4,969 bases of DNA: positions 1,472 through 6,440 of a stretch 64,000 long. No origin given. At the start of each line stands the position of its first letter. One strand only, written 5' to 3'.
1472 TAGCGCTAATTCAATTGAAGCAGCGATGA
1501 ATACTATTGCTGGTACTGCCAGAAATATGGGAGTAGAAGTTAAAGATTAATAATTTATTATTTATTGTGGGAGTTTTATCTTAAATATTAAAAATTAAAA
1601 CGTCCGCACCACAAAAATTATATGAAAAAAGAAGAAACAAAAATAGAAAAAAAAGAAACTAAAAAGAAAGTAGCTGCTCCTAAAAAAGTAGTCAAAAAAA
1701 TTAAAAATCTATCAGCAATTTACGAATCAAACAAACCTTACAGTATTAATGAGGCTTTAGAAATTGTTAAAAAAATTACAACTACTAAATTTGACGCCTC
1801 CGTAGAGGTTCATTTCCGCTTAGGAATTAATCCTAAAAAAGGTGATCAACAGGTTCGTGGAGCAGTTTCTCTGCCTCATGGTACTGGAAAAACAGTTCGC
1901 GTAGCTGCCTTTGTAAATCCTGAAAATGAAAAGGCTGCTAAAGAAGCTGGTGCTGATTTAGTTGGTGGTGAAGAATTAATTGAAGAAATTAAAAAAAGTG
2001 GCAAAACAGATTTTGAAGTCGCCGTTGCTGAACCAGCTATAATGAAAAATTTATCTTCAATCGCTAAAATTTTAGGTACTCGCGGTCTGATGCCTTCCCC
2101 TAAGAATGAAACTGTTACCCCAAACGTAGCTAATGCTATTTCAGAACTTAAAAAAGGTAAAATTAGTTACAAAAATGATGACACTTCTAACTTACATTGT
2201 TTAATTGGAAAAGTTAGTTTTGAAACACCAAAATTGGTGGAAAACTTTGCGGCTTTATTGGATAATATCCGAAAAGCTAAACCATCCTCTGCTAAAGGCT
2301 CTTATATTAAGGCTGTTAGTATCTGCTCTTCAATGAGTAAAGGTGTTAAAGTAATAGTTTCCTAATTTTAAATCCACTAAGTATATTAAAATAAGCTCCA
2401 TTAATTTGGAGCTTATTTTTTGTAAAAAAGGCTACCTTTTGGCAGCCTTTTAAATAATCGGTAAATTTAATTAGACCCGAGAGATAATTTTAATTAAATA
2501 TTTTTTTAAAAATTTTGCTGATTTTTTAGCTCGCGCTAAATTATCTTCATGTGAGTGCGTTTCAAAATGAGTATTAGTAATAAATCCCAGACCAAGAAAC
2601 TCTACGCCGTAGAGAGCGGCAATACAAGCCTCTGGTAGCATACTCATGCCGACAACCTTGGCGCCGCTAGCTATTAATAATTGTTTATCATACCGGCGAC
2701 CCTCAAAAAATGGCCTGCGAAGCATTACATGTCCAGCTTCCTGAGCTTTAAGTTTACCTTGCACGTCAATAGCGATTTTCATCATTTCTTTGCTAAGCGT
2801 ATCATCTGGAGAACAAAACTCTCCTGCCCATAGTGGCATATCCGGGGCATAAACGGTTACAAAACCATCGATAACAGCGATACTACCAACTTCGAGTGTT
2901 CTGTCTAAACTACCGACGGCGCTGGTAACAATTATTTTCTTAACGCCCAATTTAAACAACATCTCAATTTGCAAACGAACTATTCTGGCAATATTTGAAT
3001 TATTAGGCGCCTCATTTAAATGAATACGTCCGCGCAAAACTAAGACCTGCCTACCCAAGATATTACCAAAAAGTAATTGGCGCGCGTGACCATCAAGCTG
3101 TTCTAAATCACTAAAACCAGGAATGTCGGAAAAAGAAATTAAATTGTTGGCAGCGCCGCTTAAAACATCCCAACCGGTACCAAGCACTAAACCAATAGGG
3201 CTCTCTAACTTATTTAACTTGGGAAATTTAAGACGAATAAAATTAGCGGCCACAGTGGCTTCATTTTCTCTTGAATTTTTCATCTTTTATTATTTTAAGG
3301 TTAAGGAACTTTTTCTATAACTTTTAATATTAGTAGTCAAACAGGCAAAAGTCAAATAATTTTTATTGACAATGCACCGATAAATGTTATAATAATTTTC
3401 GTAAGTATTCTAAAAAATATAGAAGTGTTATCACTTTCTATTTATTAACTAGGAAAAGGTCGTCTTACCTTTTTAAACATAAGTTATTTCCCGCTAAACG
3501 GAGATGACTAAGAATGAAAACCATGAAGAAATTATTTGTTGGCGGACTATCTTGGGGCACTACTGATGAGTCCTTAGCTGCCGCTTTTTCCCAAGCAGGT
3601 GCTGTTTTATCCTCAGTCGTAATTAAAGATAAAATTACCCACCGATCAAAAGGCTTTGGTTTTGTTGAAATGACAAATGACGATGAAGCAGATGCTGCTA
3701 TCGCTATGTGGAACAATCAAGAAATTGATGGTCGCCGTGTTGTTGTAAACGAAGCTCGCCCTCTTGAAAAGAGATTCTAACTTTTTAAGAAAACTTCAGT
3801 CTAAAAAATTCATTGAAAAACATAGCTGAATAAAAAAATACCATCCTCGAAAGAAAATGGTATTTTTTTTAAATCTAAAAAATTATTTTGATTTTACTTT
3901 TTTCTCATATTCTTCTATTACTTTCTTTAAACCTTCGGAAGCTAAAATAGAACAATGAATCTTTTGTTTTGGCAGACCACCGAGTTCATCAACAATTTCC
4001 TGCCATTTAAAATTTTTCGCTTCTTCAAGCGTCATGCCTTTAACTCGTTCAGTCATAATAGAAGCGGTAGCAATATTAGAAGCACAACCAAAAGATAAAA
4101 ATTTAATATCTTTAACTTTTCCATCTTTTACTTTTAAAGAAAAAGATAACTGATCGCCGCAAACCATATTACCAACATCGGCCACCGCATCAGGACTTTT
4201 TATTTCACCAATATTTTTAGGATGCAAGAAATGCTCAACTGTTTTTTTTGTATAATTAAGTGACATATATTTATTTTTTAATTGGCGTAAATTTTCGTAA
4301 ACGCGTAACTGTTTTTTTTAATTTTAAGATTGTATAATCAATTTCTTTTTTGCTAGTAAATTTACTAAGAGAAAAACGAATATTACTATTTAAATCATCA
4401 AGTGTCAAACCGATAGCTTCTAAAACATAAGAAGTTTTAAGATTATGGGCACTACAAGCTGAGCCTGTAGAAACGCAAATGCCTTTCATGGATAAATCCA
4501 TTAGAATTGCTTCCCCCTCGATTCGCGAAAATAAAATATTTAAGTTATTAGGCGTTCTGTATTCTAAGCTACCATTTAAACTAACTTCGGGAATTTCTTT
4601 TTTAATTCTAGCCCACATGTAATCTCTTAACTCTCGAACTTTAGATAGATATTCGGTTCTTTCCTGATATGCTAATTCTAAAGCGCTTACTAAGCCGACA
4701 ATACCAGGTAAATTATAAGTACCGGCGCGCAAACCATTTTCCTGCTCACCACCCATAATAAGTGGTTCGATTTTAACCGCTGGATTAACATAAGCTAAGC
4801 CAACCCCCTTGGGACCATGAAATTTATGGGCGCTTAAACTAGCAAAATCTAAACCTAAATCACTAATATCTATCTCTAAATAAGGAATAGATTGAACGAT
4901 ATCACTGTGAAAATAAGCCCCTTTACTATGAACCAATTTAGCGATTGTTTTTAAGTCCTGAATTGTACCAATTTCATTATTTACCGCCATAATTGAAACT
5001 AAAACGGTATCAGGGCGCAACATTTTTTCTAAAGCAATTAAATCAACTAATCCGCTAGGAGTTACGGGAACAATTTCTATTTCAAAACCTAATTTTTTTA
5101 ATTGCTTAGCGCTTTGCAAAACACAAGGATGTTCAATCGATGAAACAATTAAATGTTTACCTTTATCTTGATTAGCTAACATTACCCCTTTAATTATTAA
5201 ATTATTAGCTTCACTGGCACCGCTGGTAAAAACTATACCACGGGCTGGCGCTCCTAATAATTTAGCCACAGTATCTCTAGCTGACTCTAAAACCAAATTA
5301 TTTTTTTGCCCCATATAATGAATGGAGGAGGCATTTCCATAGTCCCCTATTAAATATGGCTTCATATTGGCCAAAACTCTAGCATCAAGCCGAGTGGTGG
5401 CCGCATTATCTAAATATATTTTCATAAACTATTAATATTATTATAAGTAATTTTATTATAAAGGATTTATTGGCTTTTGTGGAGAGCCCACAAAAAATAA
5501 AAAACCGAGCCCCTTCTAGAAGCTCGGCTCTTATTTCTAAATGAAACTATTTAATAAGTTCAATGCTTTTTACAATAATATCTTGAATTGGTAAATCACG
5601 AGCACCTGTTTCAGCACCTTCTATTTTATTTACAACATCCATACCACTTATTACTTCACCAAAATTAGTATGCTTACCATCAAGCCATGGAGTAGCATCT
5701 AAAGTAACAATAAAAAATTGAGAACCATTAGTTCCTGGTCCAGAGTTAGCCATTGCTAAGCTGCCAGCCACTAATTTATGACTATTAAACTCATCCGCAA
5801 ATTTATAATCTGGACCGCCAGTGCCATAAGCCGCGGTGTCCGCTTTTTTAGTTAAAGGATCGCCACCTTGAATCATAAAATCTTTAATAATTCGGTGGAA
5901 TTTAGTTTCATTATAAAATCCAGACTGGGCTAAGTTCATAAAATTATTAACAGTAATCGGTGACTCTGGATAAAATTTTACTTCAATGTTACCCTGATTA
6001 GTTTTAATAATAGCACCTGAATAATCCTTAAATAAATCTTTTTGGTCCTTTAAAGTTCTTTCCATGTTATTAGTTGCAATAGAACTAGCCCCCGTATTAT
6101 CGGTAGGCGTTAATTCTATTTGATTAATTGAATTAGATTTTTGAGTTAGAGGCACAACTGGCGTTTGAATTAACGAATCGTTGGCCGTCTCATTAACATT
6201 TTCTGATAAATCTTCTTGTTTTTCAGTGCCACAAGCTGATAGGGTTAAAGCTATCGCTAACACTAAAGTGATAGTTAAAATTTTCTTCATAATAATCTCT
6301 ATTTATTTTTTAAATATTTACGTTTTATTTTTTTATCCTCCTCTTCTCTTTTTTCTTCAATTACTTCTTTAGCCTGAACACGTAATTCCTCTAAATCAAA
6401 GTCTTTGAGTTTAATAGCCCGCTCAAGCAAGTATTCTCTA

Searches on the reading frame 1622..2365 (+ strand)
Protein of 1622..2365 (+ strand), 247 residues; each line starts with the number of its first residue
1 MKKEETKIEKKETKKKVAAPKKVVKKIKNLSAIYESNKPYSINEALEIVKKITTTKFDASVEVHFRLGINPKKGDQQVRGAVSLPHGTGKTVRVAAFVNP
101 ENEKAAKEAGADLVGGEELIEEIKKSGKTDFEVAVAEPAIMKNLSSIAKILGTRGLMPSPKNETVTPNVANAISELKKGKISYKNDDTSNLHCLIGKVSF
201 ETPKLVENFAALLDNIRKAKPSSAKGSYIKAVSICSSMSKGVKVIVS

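Call 86: search_protein_families(library=pfam, proteins=[window:1622-2365:+], max_evalue=0.0001)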
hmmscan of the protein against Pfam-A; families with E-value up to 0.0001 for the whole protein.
window:1622-2365:+ (247 aa): 1 family
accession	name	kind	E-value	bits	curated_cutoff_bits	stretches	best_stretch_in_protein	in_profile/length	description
PF00687.26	Ribosomal_L1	-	4.1e-60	203.2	32.2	1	49-239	1-197/198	Ribosomal protein L1p/L10e family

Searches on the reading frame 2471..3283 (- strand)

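Call 86: search_protein_families(library=pfam, proteins=[window:2471-3283:-], max_evalue=0.0001)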
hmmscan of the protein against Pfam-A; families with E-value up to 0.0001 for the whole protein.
window:2471-3283:- (270 aa): 1 family
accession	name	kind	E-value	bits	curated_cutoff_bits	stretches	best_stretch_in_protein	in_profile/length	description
PF01048.26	PNP_UDP_1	-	8.3e-22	78.2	25.1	1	29-267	1-232/233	Phosphorylase superfamily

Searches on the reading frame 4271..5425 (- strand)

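Call 86: search_protein_families(library=pfam, proteins=[window:4271-5425:-], max_evalue=0.0001)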
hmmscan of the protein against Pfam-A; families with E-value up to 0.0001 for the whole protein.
window:4271-5425:- (384 aa): 2 families
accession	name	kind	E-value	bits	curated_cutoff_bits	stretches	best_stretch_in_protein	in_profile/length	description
PF00266.25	Aminotran_5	-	5e-82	276.3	21.5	1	3-364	1-370/371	Aminotransferase class-V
PF01053.26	Cys_Met_Meta_PP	-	5.4e-07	28.9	27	1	42-202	50-199/381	Cys/Met metabolism PLP-dependent enzyme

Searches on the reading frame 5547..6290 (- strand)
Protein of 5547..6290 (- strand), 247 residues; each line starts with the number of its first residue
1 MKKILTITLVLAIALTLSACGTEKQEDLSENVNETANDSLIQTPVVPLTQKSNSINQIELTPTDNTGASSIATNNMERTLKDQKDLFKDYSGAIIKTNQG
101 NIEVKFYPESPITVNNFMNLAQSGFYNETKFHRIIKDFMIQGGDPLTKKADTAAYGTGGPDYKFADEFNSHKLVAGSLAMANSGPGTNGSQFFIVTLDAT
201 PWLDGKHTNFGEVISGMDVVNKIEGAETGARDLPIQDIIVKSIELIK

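Call 86: search_protein_families(library=pfam, proteins=[window:5547-6290:-], max_evalue=0.0001)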
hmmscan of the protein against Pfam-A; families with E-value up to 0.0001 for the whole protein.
window:5547-6290:- (247 aa): 1 family
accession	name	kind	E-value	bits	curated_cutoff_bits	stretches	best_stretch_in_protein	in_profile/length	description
PF00160.26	Pro_isomerase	-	1.4e-48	165.6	21.7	1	95-244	4-158/159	Cyclophilin type peptidyl-prolyl cis-trans isomerase/CLD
